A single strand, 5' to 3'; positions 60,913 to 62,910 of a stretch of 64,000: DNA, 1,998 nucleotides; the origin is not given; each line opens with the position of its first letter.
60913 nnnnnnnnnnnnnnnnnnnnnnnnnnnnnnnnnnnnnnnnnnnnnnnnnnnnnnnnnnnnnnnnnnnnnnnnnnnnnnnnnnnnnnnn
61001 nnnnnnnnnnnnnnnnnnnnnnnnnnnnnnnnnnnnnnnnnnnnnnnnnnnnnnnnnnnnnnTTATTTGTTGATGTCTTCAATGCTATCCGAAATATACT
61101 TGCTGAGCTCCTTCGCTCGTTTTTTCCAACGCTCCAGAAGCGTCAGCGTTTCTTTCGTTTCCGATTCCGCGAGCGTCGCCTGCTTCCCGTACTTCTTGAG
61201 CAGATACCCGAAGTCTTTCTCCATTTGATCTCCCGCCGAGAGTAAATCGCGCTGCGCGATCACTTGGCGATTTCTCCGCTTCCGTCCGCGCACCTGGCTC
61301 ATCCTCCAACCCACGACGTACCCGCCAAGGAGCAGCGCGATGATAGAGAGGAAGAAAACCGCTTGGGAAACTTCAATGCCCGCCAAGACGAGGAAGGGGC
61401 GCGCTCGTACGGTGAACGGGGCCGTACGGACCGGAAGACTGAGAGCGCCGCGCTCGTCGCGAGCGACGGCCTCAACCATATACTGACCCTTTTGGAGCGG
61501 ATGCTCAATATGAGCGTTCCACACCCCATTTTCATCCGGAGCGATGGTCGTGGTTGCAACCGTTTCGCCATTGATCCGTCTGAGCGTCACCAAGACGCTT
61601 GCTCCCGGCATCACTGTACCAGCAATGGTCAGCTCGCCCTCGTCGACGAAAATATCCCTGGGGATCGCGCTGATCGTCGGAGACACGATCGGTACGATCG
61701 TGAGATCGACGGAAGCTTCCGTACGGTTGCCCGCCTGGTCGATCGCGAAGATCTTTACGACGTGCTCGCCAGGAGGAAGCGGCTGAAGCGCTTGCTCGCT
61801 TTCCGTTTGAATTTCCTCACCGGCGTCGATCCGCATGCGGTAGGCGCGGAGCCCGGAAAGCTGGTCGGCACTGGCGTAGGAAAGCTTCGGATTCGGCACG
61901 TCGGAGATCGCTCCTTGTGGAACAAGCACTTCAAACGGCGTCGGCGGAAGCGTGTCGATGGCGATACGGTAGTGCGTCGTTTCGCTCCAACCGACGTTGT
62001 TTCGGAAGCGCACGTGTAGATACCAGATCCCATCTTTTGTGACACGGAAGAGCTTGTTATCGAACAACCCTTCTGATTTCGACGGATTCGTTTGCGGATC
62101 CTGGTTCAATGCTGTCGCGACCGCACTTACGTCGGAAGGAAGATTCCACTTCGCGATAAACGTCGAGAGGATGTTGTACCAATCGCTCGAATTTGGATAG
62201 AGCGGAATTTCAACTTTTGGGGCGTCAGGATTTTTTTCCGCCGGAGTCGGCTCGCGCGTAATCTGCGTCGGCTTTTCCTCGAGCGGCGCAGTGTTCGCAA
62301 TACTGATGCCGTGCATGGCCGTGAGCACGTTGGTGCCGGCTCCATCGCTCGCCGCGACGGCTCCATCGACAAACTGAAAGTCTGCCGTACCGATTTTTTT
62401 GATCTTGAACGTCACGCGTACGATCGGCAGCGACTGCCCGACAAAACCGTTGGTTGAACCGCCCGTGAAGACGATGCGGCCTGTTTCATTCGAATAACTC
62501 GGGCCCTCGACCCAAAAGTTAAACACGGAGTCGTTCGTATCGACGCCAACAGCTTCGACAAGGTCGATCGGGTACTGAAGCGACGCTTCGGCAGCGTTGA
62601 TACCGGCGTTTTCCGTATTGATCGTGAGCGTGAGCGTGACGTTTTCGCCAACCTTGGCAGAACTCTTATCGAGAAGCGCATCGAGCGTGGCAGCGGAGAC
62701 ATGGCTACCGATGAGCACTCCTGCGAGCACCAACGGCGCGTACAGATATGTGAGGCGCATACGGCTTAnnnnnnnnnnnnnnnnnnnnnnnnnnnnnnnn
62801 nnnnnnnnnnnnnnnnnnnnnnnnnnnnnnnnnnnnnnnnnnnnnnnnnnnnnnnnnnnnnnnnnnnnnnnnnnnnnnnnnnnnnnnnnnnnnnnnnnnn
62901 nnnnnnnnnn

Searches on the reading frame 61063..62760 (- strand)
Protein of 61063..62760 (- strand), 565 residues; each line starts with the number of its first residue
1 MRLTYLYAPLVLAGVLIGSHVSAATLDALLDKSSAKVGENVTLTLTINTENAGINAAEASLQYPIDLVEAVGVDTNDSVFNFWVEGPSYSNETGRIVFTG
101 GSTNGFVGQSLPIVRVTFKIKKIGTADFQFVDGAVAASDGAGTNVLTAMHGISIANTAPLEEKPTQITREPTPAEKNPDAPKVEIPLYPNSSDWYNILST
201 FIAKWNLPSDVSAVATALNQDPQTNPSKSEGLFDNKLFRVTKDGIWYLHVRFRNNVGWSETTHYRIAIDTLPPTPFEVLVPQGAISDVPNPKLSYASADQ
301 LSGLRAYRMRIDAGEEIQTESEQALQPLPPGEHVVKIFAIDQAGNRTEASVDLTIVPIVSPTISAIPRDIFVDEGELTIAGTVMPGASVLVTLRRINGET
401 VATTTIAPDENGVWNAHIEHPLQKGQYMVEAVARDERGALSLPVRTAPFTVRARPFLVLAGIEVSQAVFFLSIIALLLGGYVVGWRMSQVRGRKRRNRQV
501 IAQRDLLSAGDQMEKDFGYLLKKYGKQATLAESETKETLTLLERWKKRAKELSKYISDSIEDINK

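Call 59: search_protein_families(library=pfam, proteins=[window:61063-62760:-], max_evalue=0.001)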
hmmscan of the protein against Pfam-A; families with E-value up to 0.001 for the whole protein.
window:61063-62760:- (565 aa): 3 families
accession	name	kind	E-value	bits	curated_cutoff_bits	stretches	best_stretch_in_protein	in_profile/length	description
PF19077.6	Big_13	-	5.5e-10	40.1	27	0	373-439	25-89/102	Bacterial Ig-like domain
PF00963.24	Cohesin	-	1.6e-08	35.3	24.1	1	30-140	5-123/139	Cohesin domain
PF17936.7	Big_6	-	3.8e-06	27.5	27.6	1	367-445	5-78/83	Bacterial Ig domain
